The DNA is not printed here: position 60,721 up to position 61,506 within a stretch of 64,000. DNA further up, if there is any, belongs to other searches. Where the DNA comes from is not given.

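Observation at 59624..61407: LexA-box-controlled, translationally coupled HEPN(Rx4H)-DinB module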

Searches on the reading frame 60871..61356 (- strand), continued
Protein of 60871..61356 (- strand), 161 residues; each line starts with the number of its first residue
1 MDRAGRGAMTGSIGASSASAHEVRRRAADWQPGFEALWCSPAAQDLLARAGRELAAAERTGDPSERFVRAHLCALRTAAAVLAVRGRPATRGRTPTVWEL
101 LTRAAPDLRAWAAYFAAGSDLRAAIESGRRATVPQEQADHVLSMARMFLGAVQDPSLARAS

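Call 21: find_homologous_proteins(query=A1, max_evalue=0.001)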
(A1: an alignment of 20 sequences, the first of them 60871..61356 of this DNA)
Query A1 (20 sequences) (161 aa, profile of the alignment): 3183 proteins with E <= 0.001 among 8000 candidates; the best 120 are listed.
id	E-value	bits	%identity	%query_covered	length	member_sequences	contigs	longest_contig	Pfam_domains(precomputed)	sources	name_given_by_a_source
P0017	1.1e-53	199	48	65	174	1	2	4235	PF18726.7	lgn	-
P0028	1.6e-53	199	44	88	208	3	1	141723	PF18726.7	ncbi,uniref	ncbi:SAV_6107 family HEPN domain-containing protein [Streptomyces sp. NPDC002133]|uniref:SAV_6107 fa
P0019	2.5e-53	198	46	76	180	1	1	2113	PF18726.7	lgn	-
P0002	2.7e-53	198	65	99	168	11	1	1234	PF18726.7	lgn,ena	-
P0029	4.1e-53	197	46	75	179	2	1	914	PF18726.7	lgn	-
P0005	4.2e-53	197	74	81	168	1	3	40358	PF18726.7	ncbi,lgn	-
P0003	7.7e-53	196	66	99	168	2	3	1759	PF18726.7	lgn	-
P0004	1.0e-52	196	73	81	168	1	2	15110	PF18726.7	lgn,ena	-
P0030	1.1e-52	196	50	63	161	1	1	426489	PF18726.7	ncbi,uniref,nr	ncbi:hypothetical protein FCH28_20865 [Streptomyces piniterrae]|uniref:SAV-6107-like HEPN domain-con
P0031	2.1e-52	195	46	79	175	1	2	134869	PF18726.7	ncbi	ncbi:SAV_6107 family HEPN domain-containing protein [Streptomyces sp. SYSU K217416]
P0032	2.3e-52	195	46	79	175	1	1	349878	PF18726.7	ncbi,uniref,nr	ncbi:SAV_6107 family HEPN domain-containing protein [Streptomyces sp. A3M-1-3]|uniref:SAV_6107 famil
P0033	2.3e-52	195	48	57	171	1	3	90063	PF18726.7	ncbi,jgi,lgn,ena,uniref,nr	ncbi:MAG TPA: SAV_6107 family HEPN domain-containing protein [Streptomyces sp.]|uniref:SAV_6107 fami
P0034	2.4e-52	195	40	80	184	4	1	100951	PF18726.7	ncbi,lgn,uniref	ncbi:SAV_6107 family HEPN domain-containing protein [Streptomyces sp. NPDC051020]|uniref:SAV_6107 fa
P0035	2.7e-52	195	45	78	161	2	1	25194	PF18726.7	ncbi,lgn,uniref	ncbi:SAV_6107 family HEPN domain-containing protein [Streptomyces angustmyceticus]|uniref:SAV_6107 f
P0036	3.0e-52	195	44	75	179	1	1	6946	PF18726.7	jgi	jgi:hypothetical protein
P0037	3.4e-52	194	36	89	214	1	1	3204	PF18726.7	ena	-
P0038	3.4e-52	194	44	91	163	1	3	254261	PF18726.7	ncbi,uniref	ncbi:SAV_6107 family HEPN domain-containing protein [Streptomyces sp. NPDC048611]|uniref:SAV_6107 fa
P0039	3.4e-52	194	47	79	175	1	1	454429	PF18726.7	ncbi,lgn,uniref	ncbi:SAV_6107 family HEPN domain-containing protein [Streptomyces sp. NPDC051219]|uniref:SAV_6107 fa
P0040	4.3e-52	194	44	76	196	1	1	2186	PF18726.7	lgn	-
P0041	5.7e-52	194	45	75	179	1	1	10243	PF18726.7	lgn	-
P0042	5.8e-52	194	47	65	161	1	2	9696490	PF18726.7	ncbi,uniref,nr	ncbi:SAV_6107 family HEPN domain-containing protein [Streptomyces inhibens]|uniref:SAV_6107 family H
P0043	6.2e-52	194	45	78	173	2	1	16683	PF18726.7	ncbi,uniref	ncbi:SAV_6107 family HEPN domain-containing protein [Streptomyces tremellae]|uniref:SAV-6107-like HE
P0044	6.9e-52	193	48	55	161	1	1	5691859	PF18726.7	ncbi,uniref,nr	ncbi:SAV_6107 family HEPN domain-containing protein [Streptomyces gobiensis]|uniref:SAV_6107 family 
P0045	7.0e-52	193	41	75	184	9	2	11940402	PF18726.7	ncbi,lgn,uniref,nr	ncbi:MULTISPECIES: SAV_6107 family HEPN domain-containing protein [unclassified Streptomyces]|uniref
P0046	7.6e-52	193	45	81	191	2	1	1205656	PF18726.7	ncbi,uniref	ncbi:SAV_6107 family HEPN domain-containing protein [Streptomyces sp. NPDC088258]|uniref:SAV_6107 fa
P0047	7.7e-52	193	49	68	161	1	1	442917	PF18726.7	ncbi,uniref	ncbi:SAV_6107 family HEPN domain-containing protein [Streptomyces sp. NPDC050161]|uniref:SAV_6107 fa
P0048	7.8e-52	193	41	88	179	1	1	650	PF18726.7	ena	-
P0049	8.4e-52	193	47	68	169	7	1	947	PF18726.7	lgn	-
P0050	8.5e-52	193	47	78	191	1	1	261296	PF18726.7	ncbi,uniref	ncbi:SAV_6107 family HEPN domain-containing protein [Streptomyces sp. NPDC000410]|uniref:SAV_6107 fa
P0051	8.6e-52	193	42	88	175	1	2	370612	PF18726.7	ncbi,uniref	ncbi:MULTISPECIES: SAV_6107 family HEPN domain-containing protein [unclassified Streptomyces]|uniref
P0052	9.5e-52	193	47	79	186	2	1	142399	PF18726.7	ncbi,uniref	ncbi:SAV_6107 family HEPN domain-containing protein [Streptomyces sp. NPDC046942]|uniref:SAV_6107 fa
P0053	1.1e-51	193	44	80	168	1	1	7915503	PF18726.7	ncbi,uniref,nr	ncbi:SAV_6107 family HEPN domain-containing protein [Streptomyces sp. MST-110588]|uniref:SAV_6107 fa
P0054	1.1e-51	193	43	91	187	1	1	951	PF18726.7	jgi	jgi:hypothetical protein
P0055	1.1e-51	193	44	79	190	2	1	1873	PF18726.7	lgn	-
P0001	1.1e-51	193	100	100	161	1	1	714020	PF18726.7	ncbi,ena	-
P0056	1.1e-51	193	53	55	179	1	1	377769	PF18726.7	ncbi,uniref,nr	ncbi:SAV_6107 family HEPN domain-containing protein [Wenjunlia tyrosinilytica]|uniref:SAV-6107-like 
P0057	1.2e-51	193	48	68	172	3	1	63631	PF18726.7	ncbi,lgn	ncbi:SAV_6107 family HEPN domain-containing protein [Streptomyces noursei]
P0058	1.3e-51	193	45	75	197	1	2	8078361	PF18726.7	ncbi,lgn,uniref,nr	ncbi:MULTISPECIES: SAV_6107 family HEPN domain-containing protein [unclassified Streptomyces]|uniref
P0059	1.4e-51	192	44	79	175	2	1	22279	PF18726.7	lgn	-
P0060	1.4e-51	192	41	93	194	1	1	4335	PF18726.7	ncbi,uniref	ncbi:SAV_6107 family HEPN domain-containing protein [Streptomyces sp. URMC 123]|uniref:SAV_6107 fami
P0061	1.4e-51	192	48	68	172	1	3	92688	PF18726.7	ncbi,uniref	ncbi:SAV_6107 family HEPN domain-containing protein [Streptomyces noursei]|uniref:SAV_6107 family HE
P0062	1.5e-51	192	42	88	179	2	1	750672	PF18726.7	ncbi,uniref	ncbi:SAV_6107 family HEPN domain-containing protein [Streptomyces sp. NPDC006923]|uniref:SAV_6107 fa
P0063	1.6e-51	192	47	76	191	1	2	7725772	PF18726.7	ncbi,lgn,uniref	ncbi:SAV_6107 family HEPN domain-containing protein [Streptomyces sp. NPDC006632]|uniref:SAV_6107 fa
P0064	1.6e-51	192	48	68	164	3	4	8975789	PF18726.7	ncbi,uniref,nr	ncbi:hypothetical protein K2224_26125 [Streptomyces sp. BHT-5-2]|uniref:SAV_6107 family HEPN domain-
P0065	1.6e-51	192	47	65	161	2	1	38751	PF18726.7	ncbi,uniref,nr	ncbi:hypothetical protein DY245_30560 [Streptomyces inhibens]|uniref:SAV-6107-like HEPN domain-conta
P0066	1.7e-51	192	44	86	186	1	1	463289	PF18726.7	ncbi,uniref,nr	ncbi:SAV_6107 family HEPN domain-containing protein [Streptomyces xantholiticus]|uniref:SAV_6107 fam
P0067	1.7e-51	192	44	75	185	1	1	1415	PF18726.7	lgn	-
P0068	1.8e-51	192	45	79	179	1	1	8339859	PF18726.7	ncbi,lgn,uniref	ncbi:SAV_6107 family HEPN domain-containing protein [Streptomyces sp. NBC_01410]|uniref:SAV_6107 fam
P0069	1.9e-51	192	45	75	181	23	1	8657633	PF18726.7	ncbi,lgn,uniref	ncbi:SAV_6107 family HEPN domain-containing protein [Streptomyces sp. NBC_00212]|uniref:SAV_6107 fam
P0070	1.9e-51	192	49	79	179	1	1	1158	PF18726.7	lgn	-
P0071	1.9e-51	192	41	88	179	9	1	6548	PF18726.7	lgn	-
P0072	2.0e-51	192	46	78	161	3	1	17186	PF18726.7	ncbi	ncbi:SAV_6107 family HEPN domain-containing protein [Streptomyces sp. NPDC054786]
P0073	2.1e-51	192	44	88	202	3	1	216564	PF18726.7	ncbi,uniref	ncbi:SAV_6107 family HEPN domain-containing protein [Streptomyces sp. NPDC007861]|uniref:SAV_6107 fa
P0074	2.1e-51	192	44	78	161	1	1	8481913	PF18726.7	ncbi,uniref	ncbi:SAV_6107 family HEPN domain-containing protein [Streptomyces sp. Pv4-95]|uniref:SAV_6107 family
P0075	2.2e-51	192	43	85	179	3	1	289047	PF18726.7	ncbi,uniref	ncbi:SAV_6107 family HEPN domain-containing protein [Streptomyces sp. NPDC088124]|uniref:SAV_6107 fa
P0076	2.3e-51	192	44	78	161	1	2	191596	PF18726.7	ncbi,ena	-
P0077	2.3e-51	192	45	78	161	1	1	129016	PF18726.7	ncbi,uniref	ncbi:SAV_6107 family HEPN domain-containing protein [Streptomyces nigrescens]|uniref:SAV_6107 family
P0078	2.4e-51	192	44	76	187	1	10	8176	PF18726.7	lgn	-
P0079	2.4e-51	192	46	68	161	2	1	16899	PF18726.7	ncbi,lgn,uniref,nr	ncbi:SAV_6107 family HEPN domain-containing protein [Streptomyces sp. JJ66]|uniref:SAV_6107 family H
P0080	2.4e-51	192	42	82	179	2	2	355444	PF18726.7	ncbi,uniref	ncbi:SAV_6107 family HEPN domain-containing protein [Streptomyces sp. NPDC058220]|uniref:SAV_6107 fa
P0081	2.6e-51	192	45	83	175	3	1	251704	PF18726.7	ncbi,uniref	ncbi:SAV_6107 family HEPN domain-containing protein [Streptomyces sp. DW26H14]|uniref:SAV_6107 famil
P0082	2.7e-51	191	47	79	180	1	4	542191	PF18726.7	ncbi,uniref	ncbi:SAV_6107 family HEPN domain-containing protein [Streptomyces sp. NPDC059176]|uniref:SAV_6107 fa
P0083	2.7e-51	191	45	94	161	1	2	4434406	PF18726.7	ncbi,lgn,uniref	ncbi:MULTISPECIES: SAV_6107 family HEPN domain-containing protein [Streptomyces]|uniref:SAV_6107 fam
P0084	2.7e-51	191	50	61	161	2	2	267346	PF18726.7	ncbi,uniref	ncbi:SAV_6107 family HEPN domain-containing protein [Streptomyces sp. NPDC048650]|uniref:SAV_6107 fa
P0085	2.8e-51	191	44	76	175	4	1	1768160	PF18726.7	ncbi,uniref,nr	ncbi:hypothetical protein A8W25_07210 [Streptomyces sp. ERV7]|uniref:SAV_6107 family HEPN domain-con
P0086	2.8e-51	191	42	91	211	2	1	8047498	PF18726.7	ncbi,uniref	ncbi:SAV_6107 family HEPN domain-containing protein [Streptomyces sp. SCSIO 30461]|uniref:SAV_6107 f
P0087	2.9e-51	191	46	90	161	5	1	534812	PF18726.7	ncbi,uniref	ncbi:SAV_6107 family HEPN domain-containing protein [Streptomyces sp. NPDC049837]|uniref:SAV_6107 fa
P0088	2.9e-51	191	45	78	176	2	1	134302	PF18726.7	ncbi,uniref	ncbi:SAV_6107 family HEPN domain-containing protein [Streptomyces sp. NPDC101227]|uniref:SAV_6107 fa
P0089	2.9e-51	191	48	80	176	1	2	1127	PF18726.7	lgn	-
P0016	3.1e-51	191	51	79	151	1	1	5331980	PF18726.7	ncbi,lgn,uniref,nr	ncbi:SAV_6107 family HEPN domain-containing protein [Streptomyces sp. MRC013]|uniref:SAV_6107 family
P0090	3.4e-51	191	39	86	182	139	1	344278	PF18726.7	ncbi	ncbi:SAV_6107 family HEPN domain-containing protein [Streptomyces sp. NPDC004044]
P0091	3.5e-51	191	44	79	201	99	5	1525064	PF18726.7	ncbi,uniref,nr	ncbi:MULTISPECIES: SAV_6107 family HEPN domain-containing protein [Streptomyces]|uniref:SAV-6107-lik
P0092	3.5e-51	191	50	68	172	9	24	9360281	PF18726.7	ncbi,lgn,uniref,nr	ncbi:SAV_6107 family HEPN domain-containing protein [Streptomyces noursei]|uniref:Uncharacterized pr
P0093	3.6e-51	191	45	79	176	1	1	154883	PF18726.7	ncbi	ncbi:hypothetical protein GCM10027168_30290 [Streptomyces capparidis]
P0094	3.7e-51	191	44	78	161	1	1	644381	PF18726.7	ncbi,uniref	ncbi:SAV_6107 family HEPN domain-containing protein [Streptomyces sp. NPDC048248]|uniref:SAV_6107 fa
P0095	3.8e-51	191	47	57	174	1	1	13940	PF18726.7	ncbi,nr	ncbi:MAG TPA: SAV_6107 family HEPN domain-containing protein [Streptomyces sp.]|nr:SAV_6107 family H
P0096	3.9e-51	191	43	85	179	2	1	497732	PF18726.7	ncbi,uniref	ncbi:SAV_6107 family HEPN domain-containing protein [Streptomyces sp. NPDC050509]|uniref:SAV_6107 fa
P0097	4.0e-51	191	46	65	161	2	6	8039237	PF18726.7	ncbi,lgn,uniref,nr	ncbi:hypothetical protein SAMN05428945_3538 [Streptomyces sp. 2224.1]|uniref:SAV_6107 family HEPN do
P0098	4.0e-51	191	44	78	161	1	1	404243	PF18726.7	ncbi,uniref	ncbi:SAV_6107 family HEPN domain-containing protein [Streptomyces sp. NPDC017993]|uniref:SAV_6107 fa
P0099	4.1e-51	191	47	68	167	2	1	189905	PF18726.7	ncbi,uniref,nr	ncbi:hypothetical protein ADL22_20445 [Streptomyces sp. NRRL F-4489]|uniref:SAV_6107 family HEPN dom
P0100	4.2e-51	191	45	79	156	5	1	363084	PF18726.7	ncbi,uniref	ncbi:SAV_6107 family HEPN domain-containing protein [Streptomyces varsoviensis]|uniref:SAV_6107 fami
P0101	4.3e-51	191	43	84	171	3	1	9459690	PF18726.7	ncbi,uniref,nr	ncbi:SAV_6107 family HEPN domain-containing protein [Streptomyces sp. A1-5]|uniref:SAV_6107 family H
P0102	4.5e-51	191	42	88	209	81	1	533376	PF18726.7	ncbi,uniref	ncbi:SAV_6107 family HEPN domain-containing protein [Streptomyces flaveolus]|uniref:SAV_6107 family 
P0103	4.5e-51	191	46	66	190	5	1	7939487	PF18726.7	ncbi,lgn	ncbi:hypothetical protein RKD24_001727 [Streptomyces calvus]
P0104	4.5e-51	191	44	78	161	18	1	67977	PF18726.7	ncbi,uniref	ncbi:SAV_6107 family HEPN domain-containing protein [Streptomyces sp. NPDC018019]|uniref:SAV_6107 fa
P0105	4.6e-51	191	40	88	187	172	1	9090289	PF18726.7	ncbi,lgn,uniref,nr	ncbi:SAV_6107 family HEPN domain-containing protein [Streptomyces coeruleorubidus]|uniref:SAV_6107 f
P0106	4.6e-51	191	44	76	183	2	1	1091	PF18726.7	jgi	-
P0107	4.7e-51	191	42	83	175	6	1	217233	PF18726.7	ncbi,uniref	ncbi:SAV_6107 family HEPN domain-containing protein [Streptomyces sp. NPDC014646]|uniref:SAV_6107 fa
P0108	4.9e-51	191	44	78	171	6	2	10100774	PF18726.7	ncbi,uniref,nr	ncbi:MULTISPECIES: SAV_6107 family HEPN domain-containing protein [Streptomyces]|uniref:SAV_6107 fam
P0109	4.9e-51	191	43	79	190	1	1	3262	PF18726.7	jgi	jgi:hypothetical protein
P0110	5.0e-51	191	44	75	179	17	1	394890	PF18726.7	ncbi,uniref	ncbi:SAV_6107 family HEPN domain-containing protein [Streptomyces sp. NPDC059568]|uniref:SAV_6107 fa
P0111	5.1e-51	191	46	79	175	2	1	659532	PF18726.7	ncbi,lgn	ncbi:SAV_6107 family HEPN domain-containing protein [Streptomyces sp. NPDC002533]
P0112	5.1e-51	191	44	75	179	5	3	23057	PF18726.7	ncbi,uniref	ncbi:SAV_6107 family HEPN domain-containing protein [Streptomyces sp. NPDC059096]|uniref:SAV_6107 fa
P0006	5.2e-51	191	73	81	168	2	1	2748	PF18726.7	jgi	jgi:hypothetical protein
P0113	5.2e-51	191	46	78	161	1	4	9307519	PF18726.7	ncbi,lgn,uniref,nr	ncbi:SAV_6107 family HEPN domain-containing protein [Streptomyces chattanoogensis]|uniref:SAV-6107-l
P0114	5.3e-51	191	48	68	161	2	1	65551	PF18726.7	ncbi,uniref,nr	ncbi:SAV_6107 family HEPN domain-containing protein [Streptomyces pinistramenti]|uniref:SAV_6107 fam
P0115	5.5e-51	190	43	83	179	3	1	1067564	PF18726.7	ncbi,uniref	ncbi:SAV_6107 family HEPN domain-containing protein [Streptomyces maoxianensis]|uniref:SAV_6107 fami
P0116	5.6e-51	190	42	88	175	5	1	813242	PF18726.7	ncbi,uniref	ncbi:SAV_6107 family HEPN domain-containing protein [Streptomyces californicus]|uniref:SAV_6107 fami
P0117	5.8e-51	190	38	88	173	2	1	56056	PF18726.7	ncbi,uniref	ncbi:SAV_6107 family HEPN domain-containing protein [Streptomyces sp. NPDC060022]|uniref:SAV_6107 fa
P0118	5.9e-51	190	45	68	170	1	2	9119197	PF18726.7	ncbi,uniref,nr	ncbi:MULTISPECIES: SAV_6107 family HEPN domain-containing protein [unclassified Streptomyces]|uniref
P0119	6.0e-51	190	44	75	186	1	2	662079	PF18726.7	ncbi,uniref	ncbi:SAV_6107 family HEPN domain-containing protein [Streptomyces sp. NPDC008121]|uniref:SAV_6107 fa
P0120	6.0e-51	190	46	76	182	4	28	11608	PF18726.7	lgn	-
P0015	6.0e-51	190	56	70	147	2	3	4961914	PF18726.7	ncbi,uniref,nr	ncbi:SAV_6107 family HEPN domain-containing protein [Streptomyces somaliensis]|uniref:SAV_6107 famil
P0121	6.1e-51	190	42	76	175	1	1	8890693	PF18726.7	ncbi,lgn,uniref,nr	ncbi:SAV_6107 family HEPN domain-containing protein [Streptomyces sp. NBC_01217]|uniref:SAV_6107 fam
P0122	6.1e-51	190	42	88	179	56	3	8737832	PF18726.7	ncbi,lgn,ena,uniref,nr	ncbi:SAV_6107 family HEPN domain-containing protein [Streptomyces sp. NBC_00879]|uniref:SAV_6107 fam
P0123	6.2e-51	190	49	57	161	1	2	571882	PF18726.7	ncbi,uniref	ncbi:SAV_6107 family HEPN domain-containing protein [Streptomyces lydicus]|uniref:SAV_6107 family HE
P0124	6.2e-51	190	47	57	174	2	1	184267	PF18726.7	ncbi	ncbi:SAV_6107 family HEPN domain-containing protein [Streptomyces sp. NPDC054796]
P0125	6.4e-51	190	41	88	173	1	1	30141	PF18726.7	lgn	-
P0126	6.5e-51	190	43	78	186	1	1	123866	PF18726.7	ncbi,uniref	ncbi:SAV_6107 family HEPN domain-containing protein [Streptomyces sp. NPDC053755]|uniref:SAV_6107 fa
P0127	6.6e-51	190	50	59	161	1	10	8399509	PF18726.7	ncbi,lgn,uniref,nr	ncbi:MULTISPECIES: SAV_6107 family HEPN domain-containing protein [Streptomyces]|uniref:SAV_6107 fam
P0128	6.7e-51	190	46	68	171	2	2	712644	PF18726.7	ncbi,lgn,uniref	ncbi:SAV_6107 family HEPN domain-containing protein [Streptomyces sp. RGM 3693]|uniref:SAV_6107 fami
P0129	6.8e-51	190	46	65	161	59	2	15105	PF18726.7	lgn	-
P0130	6.8e-51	190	45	76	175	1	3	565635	PF18726.7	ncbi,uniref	ncbi:SAV_6107 family HEPN domain-containing protein [Streptomyces griseus]|uniref:SAV_6107 family HE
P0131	6.8e-51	190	44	79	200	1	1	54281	PF18726.7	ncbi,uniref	ncbi:SAV_6107 family HEPN domain-containing protein [Streptomyces sp. NPDC050388]|uniref:SAV_6107 fa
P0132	6.9e-51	190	45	79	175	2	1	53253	PF18726.7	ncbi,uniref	ncbi:SAV_6107 family HEPN domain-containing protein [Streptomyces sp. NPDC059070]|uniref:SAV_6107 fa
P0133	6.9e-51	190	43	83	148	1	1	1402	PF18726.7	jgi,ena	-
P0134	7.2e-51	190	43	79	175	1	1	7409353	PF18726.7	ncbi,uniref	ncbi:hypothetical protein GCM10020367_16860 [Streptomyces sannanensis]|uniref:SAV-6107-like HEPN dom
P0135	7.6e-51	190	48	79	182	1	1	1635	PF18726.7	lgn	-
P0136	7.7e-51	190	48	65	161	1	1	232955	PF18726.7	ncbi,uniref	ncbi:SAV_6107 family HEPN domain-containing protein [Streptomyces lydicus]|uniref:SAV_6107 family HE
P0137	7.9e-51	190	44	78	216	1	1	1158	PF18726.7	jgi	jgi:hypothetical protein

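Call 23: find_encoding_contigs(protein=P0012, flank=5000, max_places=2)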
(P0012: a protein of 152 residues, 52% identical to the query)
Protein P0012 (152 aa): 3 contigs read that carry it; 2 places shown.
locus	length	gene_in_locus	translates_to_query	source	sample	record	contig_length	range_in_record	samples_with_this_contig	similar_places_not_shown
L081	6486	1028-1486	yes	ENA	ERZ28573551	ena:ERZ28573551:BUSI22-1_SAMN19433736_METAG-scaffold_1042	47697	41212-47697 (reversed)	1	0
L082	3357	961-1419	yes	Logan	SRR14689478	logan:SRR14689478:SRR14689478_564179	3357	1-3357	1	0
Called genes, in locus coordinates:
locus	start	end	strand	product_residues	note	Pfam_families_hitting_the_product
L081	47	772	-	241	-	-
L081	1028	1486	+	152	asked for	PF18726:HEPN_SAV_6107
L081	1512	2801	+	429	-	PF00817:IMS, PF11799:IMS_C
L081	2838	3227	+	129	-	PF11239:DUF3040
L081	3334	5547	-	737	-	PF11992:TgpA_N, PF01841:Transglut_core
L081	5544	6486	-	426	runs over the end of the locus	PF01882:DUF58 (weak)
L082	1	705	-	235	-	?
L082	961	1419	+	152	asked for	PF18726:HEPN_SAV_6107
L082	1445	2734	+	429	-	PF00817:IMS, PF11799:IMS_C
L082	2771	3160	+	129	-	PF11239:DUF3040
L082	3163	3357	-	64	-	?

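Call 24: find_encoding_contigs(protein=P0013, flank=5000, max_places=2)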
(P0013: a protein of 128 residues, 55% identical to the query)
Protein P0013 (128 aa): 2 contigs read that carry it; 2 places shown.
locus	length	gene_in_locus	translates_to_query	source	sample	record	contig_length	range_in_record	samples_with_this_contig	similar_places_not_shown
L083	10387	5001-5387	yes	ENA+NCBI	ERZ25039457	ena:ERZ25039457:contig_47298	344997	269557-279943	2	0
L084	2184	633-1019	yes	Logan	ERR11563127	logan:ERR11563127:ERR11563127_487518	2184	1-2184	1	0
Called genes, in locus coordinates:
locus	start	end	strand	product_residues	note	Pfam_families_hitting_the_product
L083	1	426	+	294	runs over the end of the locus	PF02219:MTHFR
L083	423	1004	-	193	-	PF00583:Acetyltransf_1 (weak), PF13508:Acetyltransf_7 (weak)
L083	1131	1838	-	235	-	PF01507:PAPS_reduct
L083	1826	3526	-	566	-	PF03460:NIR_SIR_ferr, PF01077:NIR_SIR, PF03460:NIR_SIR_ferr, PF01077:NIR_SIR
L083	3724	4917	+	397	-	PF13241:NAD_binding_7, PF00590:TP_methylase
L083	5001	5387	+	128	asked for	PF18726:HEPN_SAV_6107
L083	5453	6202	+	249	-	PF13489:Methyltransf_23, PF01209:Ubie_methyltran, PF08241:Methyltransf_11, PF08242:Methyltransf_12, PF13649:Methyltransf_25, PF13847:Methyltransf_31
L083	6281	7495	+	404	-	PF00817:IMS, PF11798:IMS_HHH, PF11799:IMS_C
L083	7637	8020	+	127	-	PF11239:DUF3040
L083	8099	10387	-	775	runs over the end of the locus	PF11992:TgpA_N, PF01841:Transglut_core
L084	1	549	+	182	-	?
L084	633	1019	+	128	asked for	PF18726:HEPN_SAV_6107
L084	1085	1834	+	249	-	PF13489:Methyltransf_23, PF01209:Ubie_methyltran, PF08241:Methyltransf_11, PF08242:Methyltransf_12, PF13649:Methyltransf_25, PF13847:Methyltransf_31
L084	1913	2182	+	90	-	?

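Call 26: fold_search(model_id=the predicted structure, library=pdb)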
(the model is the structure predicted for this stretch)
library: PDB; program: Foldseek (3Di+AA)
matches with E <= 10: 391; with E <= 0.001: 0
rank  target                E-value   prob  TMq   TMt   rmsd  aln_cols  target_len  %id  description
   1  2hsb                  5.3e-02  1.00  0.43  0.52   5.6       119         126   17  Crystal structure of a hepn domain containing protein (af_0298) from archaeoglobus fulgidus at 1.95 A resolution (released 2006-08-15)
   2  1wol                  7.2e-02  1.00  0.47  0.61   5.0       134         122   16  Crystal Structure of ST0689, an archaeal HEPN homologue (released 2005-11-22)
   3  3o10_C                1.4e-01  1.00  0.47  0.55   5.6       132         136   13  Crystal structure of the HEPN domain from human sacsin (released 2011-03-30)
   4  1ufb_A                2.2e-01  1.00  0.54  0.67   4.0       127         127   18  Crystal structure of TT1696 from Thermus thermophilus HB8 (released 2003-11-28)
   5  8den_A                3.2e-01  0.72  0.31  0.41   7.8       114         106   12  Heme-Free Cytochrome Variant ApoCyt (released 2022-07-06)
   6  3o10_D                5.4e-01  0.94  0.44  0.51   6.0       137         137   12  Crystal structure of the HEPN domain from human sacsin (released 2011-03-30)
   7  9png_A                5.4e-01  0.63  0.32  0.44   7.9       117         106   13  Co-bound structure of the H77C variant of TriCyt2 (released 2025-10-22)
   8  8del_A                5.4e-01  0.60  0.31  0.43   8.0       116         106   12  Trimeric Heme-Free Cytochrome Variant ApoCyt-TriCyt3 (released 2022-07-06)
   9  6wyu_A                7.0e-01  0.60  0.34  0.47   8.1       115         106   12  Crystallographic trimer of metal-free TriCyt2 (released 2020-09-16)
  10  7au3_C                7.0e-01  0.60  0.35  0.24   8.3       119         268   13  Cytochrome c oxidase structure in F-state (released 2021-12-01)
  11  2bc5_A                7.0e-01  0.54  0.32  0.44   7.7       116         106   12  Crystal structure of E. coli cytochrome b562 with engineered c-type heme linkages (released 2006-09-26)
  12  256b_A                7.0e-01  0.47  0.31  0.42   8.1       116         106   12  IMPROVEMENT OF THE 2.5 ANGSTROMS RESOLUTION MODEL OF CYTOCHROME B562 BY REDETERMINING THE PRIMARY STRUCTURE AND USING  (released 1991-01-15)
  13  7vw1_A                7.0e-01  0.35  0.23  0.37   8.3        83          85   14  Structure of a dimeric periplasmic protein bound with cuprous ions (released 2022-01-26)
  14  4nqf_B                7.3e-01  0.93  0.50  0.53   5.7       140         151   13  Crystal structure of HEPN domain protein (released 2014-03-26)
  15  8sjh_A                7.3e-01  0.66  0.35  0.47   7.9       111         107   16  Zn-Bound Structure of Computationally Designed Homotrimer TP1 (released 2023-07-05)
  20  3o10_A                8.1e-01  0.89  0.42  0.48   7.3       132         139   12  Crystal structure of the HEPN domain from human sacsin (released 2011-03-30)
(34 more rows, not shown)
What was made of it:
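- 60871..61356 (-): 161-aa HEPN_SAV_6107 family protein: disordered N-terminus (residues 1-40) followed by a helical bundle (41-153). The top Foldseek PDB matches are HEPN domains 2hsb, 1wol, 3o10 and 1ufb (call 26).
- On HEPN superfamily: The four best Foldseek PDB matches are HEPN domains (2hsb, 1wol, 3o10, 1ufb), with probability 1.00 but weak E-values of 0.05-0.2 (call 26).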
